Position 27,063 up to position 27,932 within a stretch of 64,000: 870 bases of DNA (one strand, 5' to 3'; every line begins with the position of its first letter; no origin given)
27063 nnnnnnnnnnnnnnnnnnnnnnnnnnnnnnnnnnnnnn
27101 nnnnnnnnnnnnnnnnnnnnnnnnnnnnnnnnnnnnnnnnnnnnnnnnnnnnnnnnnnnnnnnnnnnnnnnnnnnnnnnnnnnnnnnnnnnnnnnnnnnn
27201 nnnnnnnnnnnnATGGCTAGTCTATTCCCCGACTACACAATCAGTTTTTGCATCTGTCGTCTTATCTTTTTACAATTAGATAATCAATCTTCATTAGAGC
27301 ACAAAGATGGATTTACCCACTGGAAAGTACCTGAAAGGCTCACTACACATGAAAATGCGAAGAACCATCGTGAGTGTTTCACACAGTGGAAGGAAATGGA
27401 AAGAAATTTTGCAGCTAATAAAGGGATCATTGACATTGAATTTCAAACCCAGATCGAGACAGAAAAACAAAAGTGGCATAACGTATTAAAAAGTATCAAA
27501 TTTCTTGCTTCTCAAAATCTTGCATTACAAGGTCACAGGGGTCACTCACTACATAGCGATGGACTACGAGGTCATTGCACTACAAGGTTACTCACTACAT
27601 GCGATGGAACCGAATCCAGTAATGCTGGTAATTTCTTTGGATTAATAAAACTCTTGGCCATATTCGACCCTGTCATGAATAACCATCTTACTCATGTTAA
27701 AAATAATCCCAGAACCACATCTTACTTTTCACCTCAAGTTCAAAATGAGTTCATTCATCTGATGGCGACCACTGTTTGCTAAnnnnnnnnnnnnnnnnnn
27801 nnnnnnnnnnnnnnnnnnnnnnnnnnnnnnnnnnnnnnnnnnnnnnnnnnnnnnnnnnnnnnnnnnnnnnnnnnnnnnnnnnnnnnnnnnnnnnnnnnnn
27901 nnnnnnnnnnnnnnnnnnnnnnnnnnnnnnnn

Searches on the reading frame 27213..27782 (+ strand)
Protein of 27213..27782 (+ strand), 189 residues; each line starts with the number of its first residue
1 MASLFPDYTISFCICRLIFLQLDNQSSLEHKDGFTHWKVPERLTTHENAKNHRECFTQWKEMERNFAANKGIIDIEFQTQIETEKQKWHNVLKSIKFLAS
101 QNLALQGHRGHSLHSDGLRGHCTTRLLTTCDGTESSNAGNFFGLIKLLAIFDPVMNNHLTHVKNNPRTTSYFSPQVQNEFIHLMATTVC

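Call 35: find_encoding_contigs(protein=window:27213-27782:+, flank=10000, max_places=10)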
Protein window:27213-27782:+ (189 aa): no gene with exactly this product is on record in the collection.
